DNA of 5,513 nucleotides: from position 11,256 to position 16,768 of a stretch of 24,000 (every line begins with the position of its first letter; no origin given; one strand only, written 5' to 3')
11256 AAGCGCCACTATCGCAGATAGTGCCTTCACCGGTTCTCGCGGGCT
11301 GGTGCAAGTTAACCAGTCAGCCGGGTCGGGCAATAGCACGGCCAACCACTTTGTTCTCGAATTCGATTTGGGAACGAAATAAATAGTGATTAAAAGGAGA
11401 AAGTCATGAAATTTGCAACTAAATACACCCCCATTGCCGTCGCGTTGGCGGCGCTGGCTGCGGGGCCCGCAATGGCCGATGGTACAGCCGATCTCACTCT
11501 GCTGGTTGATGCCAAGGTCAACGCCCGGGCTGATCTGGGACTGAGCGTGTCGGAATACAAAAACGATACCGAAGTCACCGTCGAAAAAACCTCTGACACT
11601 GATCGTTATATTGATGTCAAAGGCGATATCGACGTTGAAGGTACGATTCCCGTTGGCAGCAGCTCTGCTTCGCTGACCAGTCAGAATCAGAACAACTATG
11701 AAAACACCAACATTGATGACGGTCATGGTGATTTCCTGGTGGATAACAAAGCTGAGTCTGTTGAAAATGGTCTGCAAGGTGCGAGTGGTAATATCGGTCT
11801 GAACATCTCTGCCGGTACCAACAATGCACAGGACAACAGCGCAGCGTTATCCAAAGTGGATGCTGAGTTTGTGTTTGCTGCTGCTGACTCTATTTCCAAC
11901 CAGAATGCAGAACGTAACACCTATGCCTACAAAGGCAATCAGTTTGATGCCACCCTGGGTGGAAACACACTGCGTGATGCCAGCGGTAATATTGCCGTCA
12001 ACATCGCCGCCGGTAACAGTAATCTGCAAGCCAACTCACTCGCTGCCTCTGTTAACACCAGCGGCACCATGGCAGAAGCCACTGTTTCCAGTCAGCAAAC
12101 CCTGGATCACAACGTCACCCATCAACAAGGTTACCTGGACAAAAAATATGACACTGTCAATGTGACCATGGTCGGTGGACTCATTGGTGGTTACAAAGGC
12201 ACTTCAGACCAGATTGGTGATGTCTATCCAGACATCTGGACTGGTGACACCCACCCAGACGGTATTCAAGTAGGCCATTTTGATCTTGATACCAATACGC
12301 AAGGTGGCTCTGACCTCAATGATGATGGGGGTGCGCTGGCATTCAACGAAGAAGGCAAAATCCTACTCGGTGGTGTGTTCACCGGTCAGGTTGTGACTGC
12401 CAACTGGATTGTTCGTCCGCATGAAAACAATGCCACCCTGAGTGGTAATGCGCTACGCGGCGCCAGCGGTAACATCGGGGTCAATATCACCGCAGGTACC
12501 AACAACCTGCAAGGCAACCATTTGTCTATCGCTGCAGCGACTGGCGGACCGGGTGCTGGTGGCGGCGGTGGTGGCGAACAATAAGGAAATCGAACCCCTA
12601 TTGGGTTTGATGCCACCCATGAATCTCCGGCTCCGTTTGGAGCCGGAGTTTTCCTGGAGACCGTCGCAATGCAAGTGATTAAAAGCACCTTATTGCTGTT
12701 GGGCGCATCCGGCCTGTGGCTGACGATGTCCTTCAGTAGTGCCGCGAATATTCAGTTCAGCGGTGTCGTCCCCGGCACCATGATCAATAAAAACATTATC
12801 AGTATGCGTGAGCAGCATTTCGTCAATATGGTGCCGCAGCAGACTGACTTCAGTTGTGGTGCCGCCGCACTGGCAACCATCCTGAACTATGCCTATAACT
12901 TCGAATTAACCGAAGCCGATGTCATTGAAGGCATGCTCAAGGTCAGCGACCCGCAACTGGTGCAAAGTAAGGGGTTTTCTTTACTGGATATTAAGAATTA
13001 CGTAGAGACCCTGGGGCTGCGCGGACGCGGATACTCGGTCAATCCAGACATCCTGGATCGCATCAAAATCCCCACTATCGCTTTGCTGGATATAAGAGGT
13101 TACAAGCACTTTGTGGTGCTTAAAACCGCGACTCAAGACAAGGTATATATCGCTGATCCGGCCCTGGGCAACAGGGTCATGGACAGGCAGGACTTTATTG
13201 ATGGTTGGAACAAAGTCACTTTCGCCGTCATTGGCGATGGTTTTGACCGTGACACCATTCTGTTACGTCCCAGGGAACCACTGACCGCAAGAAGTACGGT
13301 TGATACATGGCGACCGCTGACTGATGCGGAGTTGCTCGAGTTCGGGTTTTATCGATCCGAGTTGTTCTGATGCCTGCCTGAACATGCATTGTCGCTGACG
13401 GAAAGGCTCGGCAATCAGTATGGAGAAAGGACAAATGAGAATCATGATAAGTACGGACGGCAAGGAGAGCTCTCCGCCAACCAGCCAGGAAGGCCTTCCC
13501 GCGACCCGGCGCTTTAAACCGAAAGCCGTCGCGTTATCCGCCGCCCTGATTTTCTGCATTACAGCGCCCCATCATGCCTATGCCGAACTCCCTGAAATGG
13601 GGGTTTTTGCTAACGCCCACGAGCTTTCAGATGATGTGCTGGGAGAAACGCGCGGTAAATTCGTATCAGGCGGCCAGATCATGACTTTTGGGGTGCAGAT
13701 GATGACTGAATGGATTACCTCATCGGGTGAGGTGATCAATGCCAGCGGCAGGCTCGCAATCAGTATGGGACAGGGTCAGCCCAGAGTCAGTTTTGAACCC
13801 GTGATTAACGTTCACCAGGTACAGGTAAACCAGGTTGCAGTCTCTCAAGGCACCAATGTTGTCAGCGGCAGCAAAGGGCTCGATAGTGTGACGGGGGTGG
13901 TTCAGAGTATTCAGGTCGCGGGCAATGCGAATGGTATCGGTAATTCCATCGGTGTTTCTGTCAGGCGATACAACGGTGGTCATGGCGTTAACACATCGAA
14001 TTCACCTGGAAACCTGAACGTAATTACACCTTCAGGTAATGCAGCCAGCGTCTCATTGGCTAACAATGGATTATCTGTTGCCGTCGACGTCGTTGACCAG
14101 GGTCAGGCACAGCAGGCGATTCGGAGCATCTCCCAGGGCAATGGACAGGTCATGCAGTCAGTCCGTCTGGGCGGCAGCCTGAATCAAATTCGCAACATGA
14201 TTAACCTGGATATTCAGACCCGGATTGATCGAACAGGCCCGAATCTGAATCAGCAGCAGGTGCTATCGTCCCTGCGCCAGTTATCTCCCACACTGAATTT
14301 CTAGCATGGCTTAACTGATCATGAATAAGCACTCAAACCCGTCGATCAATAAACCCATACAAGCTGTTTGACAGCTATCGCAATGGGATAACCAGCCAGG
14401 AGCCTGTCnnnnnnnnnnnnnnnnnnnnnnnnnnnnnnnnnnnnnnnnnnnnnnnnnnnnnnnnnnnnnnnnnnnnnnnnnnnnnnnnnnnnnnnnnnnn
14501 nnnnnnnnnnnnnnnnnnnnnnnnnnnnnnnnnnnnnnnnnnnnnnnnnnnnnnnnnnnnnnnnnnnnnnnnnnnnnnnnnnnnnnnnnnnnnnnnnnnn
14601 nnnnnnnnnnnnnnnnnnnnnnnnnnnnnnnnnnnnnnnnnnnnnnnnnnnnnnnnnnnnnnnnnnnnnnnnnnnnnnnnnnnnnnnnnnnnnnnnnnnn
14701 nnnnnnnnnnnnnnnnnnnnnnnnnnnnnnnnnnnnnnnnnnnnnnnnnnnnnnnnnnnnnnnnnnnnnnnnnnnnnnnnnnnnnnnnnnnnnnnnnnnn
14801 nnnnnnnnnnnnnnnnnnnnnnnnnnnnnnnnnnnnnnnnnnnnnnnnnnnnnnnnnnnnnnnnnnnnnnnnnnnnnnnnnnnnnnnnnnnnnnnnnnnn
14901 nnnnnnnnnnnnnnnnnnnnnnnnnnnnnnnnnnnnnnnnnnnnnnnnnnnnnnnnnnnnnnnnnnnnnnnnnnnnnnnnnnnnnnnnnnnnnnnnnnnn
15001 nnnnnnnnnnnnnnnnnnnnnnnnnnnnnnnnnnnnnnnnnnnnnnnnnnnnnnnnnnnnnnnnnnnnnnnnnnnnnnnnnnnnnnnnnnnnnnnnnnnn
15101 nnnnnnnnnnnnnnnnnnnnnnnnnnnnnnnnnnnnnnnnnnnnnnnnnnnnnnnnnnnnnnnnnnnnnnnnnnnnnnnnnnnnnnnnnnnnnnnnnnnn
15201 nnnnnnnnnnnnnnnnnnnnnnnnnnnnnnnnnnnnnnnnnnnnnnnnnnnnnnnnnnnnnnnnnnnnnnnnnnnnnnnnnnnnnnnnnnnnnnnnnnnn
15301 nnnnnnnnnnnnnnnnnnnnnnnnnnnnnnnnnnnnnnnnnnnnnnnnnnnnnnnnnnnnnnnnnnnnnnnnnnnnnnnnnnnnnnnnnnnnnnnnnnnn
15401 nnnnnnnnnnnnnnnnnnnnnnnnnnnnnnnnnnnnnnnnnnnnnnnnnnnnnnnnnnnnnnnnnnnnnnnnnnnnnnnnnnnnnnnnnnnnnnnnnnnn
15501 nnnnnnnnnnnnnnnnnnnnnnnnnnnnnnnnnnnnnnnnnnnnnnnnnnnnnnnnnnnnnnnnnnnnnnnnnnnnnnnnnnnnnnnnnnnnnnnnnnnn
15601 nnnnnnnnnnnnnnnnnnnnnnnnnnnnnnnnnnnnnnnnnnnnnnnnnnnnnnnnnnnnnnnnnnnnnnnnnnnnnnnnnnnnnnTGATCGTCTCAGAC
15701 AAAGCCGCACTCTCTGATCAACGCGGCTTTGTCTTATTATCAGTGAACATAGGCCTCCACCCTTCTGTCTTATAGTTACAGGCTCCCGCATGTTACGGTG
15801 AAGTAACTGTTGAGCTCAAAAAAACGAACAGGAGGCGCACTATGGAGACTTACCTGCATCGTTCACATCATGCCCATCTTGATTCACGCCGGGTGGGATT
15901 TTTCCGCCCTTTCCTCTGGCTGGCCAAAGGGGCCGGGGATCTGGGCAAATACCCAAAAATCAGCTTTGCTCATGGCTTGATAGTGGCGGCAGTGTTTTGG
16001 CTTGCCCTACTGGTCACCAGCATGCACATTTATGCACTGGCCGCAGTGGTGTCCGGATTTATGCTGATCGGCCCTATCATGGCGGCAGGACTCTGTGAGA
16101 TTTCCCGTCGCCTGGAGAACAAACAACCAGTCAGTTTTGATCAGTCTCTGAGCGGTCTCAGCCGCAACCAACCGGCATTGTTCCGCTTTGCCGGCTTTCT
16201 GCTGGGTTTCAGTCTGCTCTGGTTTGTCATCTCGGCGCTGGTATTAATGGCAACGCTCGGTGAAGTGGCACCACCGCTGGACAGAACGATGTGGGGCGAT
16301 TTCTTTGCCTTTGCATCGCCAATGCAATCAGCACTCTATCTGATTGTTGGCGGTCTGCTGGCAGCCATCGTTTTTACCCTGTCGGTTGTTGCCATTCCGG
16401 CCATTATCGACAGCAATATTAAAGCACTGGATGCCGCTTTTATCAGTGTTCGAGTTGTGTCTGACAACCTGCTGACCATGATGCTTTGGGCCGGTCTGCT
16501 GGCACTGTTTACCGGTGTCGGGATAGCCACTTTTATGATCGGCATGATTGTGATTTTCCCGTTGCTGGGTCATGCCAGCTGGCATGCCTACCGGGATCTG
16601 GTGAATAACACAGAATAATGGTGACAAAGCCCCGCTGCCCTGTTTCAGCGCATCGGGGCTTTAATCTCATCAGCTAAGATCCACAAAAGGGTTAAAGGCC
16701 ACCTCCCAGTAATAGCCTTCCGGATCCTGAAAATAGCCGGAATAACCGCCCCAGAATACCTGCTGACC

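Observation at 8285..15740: Fap-type functional-amyloid operon (fapABCDEF-like) with an added gene and a dedicated-looking sigma-54 regulator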

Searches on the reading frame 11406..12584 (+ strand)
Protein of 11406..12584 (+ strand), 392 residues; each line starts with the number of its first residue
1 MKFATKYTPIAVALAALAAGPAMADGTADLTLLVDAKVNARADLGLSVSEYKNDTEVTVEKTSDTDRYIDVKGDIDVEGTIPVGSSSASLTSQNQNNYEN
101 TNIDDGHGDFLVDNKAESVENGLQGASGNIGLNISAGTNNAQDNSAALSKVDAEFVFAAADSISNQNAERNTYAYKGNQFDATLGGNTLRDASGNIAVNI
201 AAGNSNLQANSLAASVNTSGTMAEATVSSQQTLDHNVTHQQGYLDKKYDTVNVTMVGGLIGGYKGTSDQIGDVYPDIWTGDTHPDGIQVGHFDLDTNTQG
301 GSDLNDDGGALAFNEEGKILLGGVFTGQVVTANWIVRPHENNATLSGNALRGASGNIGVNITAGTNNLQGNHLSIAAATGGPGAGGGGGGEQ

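Call 3: search_protein_families(library=pfam, proteins=[window:11406-12584:+], max_evalue=0.01)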
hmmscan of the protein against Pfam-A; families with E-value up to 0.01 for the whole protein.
window:11406-12584:+ (392 aa): 0 families

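Call 4: search_protein_families(library=ncbifam, proteins=[window:11406-12584:+], max_evalue=0.01)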
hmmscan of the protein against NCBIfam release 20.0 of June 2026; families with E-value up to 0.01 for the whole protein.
window:11406-12584:+ (392 aa): 2 families
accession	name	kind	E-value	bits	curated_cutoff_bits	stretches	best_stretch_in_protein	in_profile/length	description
NF058558.2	AmldFbnFapC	equivalog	7.8e-52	176.9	195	1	1-378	1-317/321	amyloid-like fimbrin subunit FapC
NF058557.1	FblAmlydFapB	equivalog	8e-10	38.6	190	2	113-234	24-138/190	fibril amyloid subunit FapB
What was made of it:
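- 11406..12584 (+): fapC (major fibre subunit, three Fap repeats, AAGGAG RBS). NCBIfam FapC gives 7.8e-52 (call 4).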

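Call 73: search_solved_structures(query=window:11406-12581:+, max_evalue=0.01)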
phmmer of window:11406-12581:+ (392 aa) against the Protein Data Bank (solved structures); distinct sequences matched with E-value up to 0.01: 2.
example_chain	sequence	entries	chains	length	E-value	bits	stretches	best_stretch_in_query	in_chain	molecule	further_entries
9nqd_3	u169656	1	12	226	5.2e-13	52.2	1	114-239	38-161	Functional amyloid subunit FapC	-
9u4u_A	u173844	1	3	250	5.3e-13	52.2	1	114-240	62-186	Functional amyloid subunit FapC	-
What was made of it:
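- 11406..12584 (+): PDB FapC entries 9NQD and 9U4U match at 5e-13 (call 73).
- On Fap functional-amyloid system: PDB FapC matches at 5e-13 (call 73).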

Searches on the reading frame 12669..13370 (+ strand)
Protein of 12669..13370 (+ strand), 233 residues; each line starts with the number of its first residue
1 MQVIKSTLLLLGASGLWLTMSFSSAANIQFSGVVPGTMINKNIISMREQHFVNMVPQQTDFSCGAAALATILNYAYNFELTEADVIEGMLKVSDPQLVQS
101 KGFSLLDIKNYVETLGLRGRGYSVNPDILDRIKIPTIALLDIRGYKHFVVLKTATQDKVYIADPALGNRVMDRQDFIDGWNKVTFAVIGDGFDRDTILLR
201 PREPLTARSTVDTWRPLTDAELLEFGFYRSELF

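Call 3: search_protein_families(library=pfam, proteins=[window:12669-13370:+], max_evalue=0.01)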
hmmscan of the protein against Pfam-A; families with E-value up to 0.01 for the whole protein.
window:12669-13370:+ (233 aa): 3 families
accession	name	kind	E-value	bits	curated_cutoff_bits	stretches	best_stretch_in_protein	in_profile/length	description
PF03412.21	Peptidase_C39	-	4.2e-23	82.1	22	1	53-184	3-125/133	Peptidase C39 family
PF11814.14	DUF3335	-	0.0045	16.9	25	0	54-74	3-23/206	Peptidase_C39 like family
PF13529.12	Peptidase_C39_2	-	0.0047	17.9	24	0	53-165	4-143/143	Peptidase_C39 like family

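Call 4: search_protein_families(library=ncbifam, proteins=[window:12669-13370:+], max_evalue=0.01)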
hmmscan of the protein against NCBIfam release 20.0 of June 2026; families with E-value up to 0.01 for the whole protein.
window:12669-13370:+ (233 aa): 5 families
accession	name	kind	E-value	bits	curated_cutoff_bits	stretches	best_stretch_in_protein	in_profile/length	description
NF058616.2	C39_FapD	equivalog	9.9e-87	289.9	330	1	19-233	9-224/224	fibril amyloid maturation endopeptidase FapD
NF050078.1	pilus_FilB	exception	1.8e-32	112.8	475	1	46-189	55-199/277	putative pilus system C39 family peptidase FilB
TIGR03796.1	NHLM_micro_ABC1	equivalog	2.4e-13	49.2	853.3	1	55-192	5-132/710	NHLP family bacteriocin export ABC transporter peptidase/permease/ATPase subunit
NF045998.1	cleave_ABC_plasm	equivalog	2.8e-11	42.4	500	1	99-184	37-125/673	Mbov_0121 family peptidase domain-containing ABC transporter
TIGR01193.1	bacteriocin_ABC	subfamily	9.4e-05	21.1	523.85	1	61-186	5-127/708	peptide cleavage/export ABC transporter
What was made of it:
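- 12669..13370 (+): fapD (periplasmic C39 cysteine peptidase). NCBIfam C39_FapD gives 1e-86 and Pfam Peptidase_C39 gives 4e-23 (calls 3, 4).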

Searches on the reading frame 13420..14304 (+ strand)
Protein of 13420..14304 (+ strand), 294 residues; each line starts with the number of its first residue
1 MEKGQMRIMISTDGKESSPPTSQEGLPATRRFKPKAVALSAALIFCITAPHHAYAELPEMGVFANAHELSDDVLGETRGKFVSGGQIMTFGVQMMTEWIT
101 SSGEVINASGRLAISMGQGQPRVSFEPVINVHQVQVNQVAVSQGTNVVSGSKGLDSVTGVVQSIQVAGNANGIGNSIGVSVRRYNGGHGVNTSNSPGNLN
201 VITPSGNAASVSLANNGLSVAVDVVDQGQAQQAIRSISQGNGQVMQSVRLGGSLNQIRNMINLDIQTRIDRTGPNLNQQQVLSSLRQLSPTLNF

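Call 3: search_protein_families(library=pfam, proteins=[window:13420-14304:+], max_evalue=0.01)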
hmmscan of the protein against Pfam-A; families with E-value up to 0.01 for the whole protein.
window:13420-14304:+ (294 aa): 0 families

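Call 4: search_protein_families(library=ncbifam, proteins=[window:13420-14304:+], max_evalue=0.01)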
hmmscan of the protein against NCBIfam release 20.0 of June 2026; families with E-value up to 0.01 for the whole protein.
window:13420-14304:+ (294 aa): 1 family
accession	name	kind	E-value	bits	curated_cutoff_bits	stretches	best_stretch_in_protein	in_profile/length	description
NF058559.1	FblAmlydFapE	equivalog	6e-34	117.3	250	1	65-288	25-242/247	fibril amyloid subunit FapE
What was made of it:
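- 13435..14304 (+): fapE (the start may be 13420). NCBIfam FapE gives 6e-34 (call 4).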

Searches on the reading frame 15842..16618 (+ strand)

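Call 77: search_protein_families(library=pfam, proteins=[window:15842-16618:+], max_evalue=0.001)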
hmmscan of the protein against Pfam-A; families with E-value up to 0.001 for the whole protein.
window:15842-16618:+ (258 aa): 1 family
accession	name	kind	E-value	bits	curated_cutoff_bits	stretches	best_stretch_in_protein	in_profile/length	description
PF09955.14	DUF2189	-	4.4e-25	88.7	26.2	1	68-190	3-126/126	Predicted integral membrane protein (DUF2189)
